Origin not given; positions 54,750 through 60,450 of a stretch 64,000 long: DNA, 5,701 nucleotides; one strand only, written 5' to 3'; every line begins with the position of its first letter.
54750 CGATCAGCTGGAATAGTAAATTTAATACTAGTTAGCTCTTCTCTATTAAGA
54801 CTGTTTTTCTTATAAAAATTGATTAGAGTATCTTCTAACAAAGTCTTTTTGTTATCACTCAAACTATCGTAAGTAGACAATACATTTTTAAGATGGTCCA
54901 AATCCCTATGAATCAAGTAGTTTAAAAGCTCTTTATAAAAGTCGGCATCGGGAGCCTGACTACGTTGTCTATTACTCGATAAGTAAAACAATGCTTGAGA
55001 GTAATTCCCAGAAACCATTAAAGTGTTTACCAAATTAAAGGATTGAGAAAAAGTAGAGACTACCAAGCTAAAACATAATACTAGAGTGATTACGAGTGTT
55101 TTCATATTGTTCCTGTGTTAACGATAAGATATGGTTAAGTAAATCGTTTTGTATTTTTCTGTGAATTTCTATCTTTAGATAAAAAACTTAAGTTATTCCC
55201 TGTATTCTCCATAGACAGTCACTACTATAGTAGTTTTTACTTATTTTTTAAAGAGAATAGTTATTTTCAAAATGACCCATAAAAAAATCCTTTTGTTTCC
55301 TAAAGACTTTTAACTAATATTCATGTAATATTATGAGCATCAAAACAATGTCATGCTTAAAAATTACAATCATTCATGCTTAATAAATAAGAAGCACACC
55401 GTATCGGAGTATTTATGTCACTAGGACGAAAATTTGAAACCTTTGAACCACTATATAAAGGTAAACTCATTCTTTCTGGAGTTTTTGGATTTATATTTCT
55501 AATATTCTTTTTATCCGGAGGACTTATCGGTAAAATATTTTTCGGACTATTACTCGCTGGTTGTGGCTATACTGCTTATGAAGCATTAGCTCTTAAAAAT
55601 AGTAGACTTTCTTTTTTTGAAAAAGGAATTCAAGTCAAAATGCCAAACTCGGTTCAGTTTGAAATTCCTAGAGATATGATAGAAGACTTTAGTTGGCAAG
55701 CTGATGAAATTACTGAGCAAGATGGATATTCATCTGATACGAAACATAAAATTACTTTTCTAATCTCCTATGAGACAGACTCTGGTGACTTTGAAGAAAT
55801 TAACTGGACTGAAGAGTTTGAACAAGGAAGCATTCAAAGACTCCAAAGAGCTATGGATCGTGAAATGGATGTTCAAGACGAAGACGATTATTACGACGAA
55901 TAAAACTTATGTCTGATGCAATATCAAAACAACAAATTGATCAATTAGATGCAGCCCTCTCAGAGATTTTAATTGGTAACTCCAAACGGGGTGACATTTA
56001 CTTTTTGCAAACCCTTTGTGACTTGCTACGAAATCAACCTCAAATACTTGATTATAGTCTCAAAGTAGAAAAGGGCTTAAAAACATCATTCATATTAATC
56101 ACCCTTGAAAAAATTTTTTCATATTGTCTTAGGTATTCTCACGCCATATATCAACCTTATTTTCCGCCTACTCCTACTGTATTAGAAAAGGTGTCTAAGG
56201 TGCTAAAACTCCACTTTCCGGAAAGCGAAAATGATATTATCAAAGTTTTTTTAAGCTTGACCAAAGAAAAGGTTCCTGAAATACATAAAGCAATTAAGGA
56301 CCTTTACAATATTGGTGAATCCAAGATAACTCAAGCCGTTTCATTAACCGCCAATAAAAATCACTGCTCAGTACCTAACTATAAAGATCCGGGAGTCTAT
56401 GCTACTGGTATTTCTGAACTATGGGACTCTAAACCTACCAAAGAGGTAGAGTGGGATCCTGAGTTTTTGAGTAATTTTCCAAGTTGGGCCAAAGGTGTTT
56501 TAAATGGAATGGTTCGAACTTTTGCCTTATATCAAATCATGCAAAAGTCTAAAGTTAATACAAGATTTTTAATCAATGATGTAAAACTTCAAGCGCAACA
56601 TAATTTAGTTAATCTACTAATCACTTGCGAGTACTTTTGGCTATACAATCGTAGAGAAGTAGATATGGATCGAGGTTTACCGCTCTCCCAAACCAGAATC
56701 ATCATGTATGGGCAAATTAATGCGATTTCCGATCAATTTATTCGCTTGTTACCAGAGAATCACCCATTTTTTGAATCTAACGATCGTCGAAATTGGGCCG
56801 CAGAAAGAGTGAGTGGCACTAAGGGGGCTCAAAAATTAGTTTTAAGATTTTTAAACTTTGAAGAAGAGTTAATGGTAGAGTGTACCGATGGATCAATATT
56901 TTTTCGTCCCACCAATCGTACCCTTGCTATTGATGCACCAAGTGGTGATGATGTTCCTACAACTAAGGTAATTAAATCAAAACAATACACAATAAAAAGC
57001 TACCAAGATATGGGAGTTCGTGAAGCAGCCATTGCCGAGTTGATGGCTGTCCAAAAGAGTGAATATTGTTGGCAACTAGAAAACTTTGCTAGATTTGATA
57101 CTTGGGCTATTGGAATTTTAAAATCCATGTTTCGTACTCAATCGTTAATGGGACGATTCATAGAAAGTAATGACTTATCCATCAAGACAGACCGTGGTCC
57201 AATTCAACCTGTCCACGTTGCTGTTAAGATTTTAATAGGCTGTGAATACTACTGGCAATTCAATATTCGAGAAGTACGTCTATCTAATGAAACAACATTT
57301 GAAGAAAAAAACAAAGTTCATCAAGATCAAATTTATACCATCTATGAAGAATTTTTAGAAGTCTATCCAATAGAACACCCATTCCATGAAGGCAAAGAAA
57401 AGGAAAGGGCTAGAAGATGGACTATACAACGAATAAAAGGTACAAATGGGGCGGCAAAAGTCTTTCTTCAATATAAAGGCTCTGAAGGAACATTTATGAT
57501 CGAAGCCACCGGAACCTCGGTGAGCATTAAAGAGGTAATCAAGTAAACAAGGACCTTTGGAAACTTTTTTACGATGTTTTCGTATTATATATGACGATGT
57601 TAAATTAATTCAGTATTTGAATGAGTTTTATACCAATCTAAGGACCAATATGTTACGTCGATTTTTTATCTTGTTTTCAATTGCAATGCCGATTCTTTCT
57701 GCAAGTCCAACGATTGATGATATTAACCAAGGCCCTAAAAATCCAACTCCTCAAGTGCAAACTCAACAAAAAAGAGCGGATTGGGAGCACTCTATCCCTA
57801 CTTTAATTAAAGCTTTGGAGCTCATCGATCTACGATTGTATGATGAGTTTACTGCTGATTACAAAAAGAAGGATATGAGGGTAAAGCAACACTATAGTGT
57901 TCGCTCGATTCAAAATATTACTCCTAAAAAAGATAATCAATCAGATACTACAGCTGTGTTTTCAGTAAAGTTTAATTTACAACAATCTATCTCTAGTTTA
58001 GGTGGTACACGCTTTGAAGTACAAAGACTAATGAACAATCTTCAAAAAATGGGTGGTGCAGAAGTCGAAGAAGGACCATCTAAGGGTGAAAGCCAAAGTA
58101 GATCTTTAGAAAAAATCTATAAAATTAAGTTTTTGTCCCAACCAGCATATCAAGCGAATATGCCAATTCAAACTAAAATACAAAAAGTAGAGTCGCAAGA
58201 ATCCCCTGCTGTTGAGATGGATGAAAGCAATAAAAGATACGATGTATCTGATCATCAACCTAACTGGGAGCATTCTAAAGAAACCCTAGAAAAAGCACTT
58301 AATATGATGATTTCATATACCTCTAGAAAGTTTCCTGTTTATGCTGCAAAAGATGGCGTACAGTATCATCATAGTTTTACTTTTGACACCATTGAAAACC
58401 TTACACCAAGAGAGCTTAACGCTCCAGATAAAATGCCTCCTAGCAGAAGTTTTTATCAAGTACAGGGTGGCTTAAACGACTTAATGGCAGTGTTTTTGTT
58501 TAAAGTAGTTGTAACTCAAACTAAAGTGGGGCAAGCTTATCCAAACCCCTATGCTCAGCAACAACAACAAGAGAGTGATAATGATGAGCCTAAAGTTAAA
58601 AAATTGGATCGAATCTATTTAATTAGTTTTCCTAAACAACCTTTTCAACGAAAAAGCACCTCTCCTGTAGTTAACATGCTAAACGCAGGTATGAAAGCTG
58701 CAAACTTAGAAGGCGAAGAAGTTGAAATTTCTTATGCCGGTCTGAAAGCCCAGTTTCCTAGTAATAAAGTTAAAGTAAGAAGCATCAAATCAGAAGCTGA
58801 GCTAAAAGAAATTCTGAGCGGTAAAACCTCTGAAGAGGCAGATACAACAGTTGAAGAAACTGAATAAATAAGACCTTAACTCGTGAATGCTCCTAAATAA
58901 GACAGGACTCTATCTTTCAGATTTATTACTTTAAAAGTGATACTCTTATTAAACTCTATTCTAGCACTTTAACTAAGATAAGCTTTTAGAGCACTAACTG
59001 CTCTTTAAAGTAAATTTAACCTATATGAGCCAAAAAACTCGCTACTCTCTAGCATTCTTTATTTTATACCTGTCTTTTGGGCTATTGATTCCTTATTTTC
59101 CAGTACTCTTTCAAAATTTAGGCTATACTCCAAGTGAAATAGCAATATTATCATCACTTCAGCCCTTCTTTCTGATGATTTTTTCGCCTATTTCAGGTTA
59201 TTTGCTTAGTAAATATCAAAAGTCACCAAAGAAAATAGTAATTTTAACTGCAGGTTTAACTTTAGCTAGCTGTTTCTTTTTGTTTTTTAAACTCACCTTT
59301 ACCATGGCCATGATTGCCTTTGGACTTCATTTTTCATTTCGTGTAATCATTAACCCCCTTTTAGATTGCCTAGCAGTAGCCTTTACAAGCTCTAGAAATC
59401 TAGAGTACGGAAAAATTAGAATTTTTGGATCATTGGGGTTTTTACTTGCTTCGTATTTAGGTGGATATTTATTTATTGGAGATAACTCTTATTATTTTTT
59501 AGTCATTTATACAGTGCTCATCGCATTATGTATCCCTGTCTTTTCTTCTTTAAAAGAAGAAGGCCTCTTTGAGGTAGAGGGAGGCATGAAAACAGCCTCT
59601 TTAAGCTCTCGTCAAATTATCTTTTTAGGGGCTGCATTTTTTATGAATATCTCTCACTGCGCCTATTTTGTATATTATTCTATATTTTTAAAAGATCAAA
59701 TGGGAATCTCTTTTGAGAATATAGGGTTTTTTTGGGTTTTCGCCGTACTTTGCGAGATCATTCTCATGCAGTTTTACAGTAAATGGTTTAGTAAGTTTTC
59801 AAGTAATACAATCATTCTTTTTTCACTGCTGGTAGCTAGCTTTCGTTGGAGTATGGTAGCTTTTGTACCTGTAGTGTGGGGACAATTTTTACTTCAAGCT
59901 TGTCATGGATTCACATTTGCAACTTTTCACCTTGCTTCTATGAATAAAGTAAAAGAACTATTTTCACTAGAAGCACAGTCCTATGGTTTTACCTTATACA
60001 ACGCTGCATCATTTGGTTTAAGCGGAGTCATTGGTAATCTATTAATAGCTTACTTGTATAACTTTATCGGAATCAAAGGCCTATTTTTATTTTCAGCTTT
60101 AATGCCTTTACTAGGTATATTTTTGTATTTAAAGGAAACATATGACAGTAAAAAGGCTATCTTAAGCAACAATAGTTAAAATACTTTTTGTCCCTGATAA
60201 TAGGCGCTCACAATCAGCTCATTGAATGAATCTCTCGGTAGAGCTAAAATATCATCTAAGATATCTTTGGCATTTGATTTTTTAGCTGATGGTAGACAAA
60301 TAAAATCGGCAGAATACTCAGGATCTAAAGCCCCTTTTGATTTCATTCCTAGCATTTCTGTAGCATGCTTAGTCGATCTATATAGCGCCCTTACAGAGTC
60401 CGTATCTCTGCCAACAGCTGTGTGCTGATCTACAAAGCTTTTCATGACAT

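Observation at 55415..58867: Three-gene operon of unknown proteins, two of which are internal tandem duplications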

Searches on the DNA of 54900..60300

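Call 84: search_rna_families(source=window, start=54900, end=60300, threshold=evalue, max_evalue=0.1)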
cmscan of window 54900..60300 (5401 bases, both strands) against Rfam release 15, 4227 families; matches with E-value up to 0.1: 0.
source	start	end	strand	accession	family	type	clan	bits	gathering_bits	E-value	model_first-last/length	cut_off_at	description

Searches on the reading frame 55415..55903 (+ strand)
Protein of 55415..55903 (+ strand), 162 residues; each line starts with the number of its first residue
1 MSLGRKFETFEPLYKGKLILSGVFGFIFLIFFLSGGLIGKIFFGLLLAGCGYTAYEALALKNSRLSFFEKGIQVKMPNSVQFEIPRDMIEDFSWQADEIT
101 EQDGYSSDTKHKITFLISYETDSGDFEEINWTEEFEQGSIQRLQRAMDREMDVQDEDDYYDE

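Call 3: search_protein_families(library=pfam, proteins=[window:55415-55903:+], max_evalue=1)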
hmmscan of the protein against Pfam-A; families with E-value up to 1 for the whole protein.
window:55415-55903:+ (162 aa): 2 families
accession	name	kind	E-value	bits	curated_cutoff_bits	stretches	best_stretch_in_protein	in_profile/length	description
PF19007.6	DUF5736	-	0.087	12.5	27.4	1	73-152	149-221/240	Domain of unknown function (DUF5736)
PF20778.3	SLS1_C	-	0.11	12.2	23.4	1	60-98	227-264/336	SLS1 protein C-terminal beta barrel domain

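Call 4: search_protein_families(library=ncbifam, proteins=[window:55415-55903:+], max_evalue=1)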
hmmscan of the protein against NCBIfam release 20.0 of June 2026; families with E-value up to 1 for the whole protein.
window:55415-55903:+ (162 aa): 0 families

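Call 21: find_homologous_proteins(query=window:55415-55903:+)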
Query window:55415-55903:+ (162 aa): 3 proteins with E <= 0.001 among 47 candidates.
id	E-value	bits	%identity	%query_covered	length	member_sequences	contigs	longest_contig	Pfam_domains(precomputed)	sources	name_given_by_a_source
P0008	2.8e-102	357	100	100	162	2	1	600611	-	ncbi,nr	ncbi:MAG: hypothetical protein KC646_01430 [Candidatus Cloacimonetes bacterium]|nr:hypothetical prot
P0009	6.6e-89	314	85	100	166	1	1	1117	-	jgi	jgi:hypothetical protein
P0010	3.7e-73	263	72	100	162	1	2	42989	-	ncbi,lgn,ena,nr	ncbi:MAG: hypothetical protein COB02_16965 [Candidatus Cloacimonadota bacterium]|nr:MAG: hypothetica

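Call 51: search_solved_structures(query=A4, max_evalue=10)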
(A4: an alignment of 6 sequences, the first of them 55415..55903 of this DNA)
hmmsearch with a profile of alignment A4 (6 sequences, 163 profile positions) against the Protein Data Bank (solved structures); distinct sequences matched with E-value up to 10: 4.
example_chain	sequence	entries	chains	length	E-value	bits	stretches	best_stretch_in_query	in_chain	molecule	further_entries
9fqr_HZ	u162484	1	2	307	0.95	12.4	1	8-88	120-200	Probable inactive peptidyl-prolyl cis-trans isomerase-like 6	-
5mkk_B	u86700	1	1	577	2.3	11.2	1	14-91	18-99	Multidrug resistance ABC transporter ATP-binding and permease protein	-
6raf_B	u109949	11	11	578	2.3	11.2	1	14-91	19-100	Multidrug resistance ABC transporter ATP-binding and permease protein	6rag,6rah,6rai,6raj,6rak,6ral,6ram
7wff_D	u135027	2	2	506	5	10.1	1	24-72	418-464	NAD(P)H-quinone oxidoreductase chain 4, chloroplastic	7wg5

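Call 53: search_protein_families(library=pfam, alignment_id=A4, max_evalue=10)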
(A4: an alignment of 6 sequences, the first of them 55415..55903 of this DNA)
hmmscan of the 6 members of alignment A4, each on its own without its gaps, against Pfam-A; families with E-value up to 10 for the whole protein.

A. member 1, window:55415-55903:+ (162 aa): 2 families
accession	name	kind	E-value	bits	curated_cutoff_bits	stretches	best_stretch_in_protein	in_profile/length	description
PF19007.6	DUF5736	-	0.087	12.5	27.4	1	73-152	149-221/240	Domain of unknown function (DUF5736)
PF20778.3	SLS1_C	-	0.11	12.2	23.4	1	60-98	227-264/336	SLS1 protein C-terminal beta barrel domain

B. families by the number of members that match (of 6 scanned): 2 families
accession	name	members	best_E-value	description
PF20778.3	SLS1_C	2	0.1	SLS1 protein C-terminal beta barrel domain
PF19007.6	DUF5736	1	0.087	Domain of unknown function (DUF5736)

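Call 67: search_protein_families(library=padloc, proteins=[window:55415-55903:+], max_evalue=1)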
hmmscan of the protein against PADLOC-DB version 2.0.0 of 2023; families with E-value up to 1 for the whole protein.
window:55415-55903:+ (162 aa): 0 families

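Call 68: search_protein_families(library=phrogs, proteins=[window:55415-55903:+], max_evalue=1)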
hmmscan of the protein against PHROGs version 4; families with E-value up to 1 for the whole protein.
window:55415-55903:+ (162 aa): 0 families
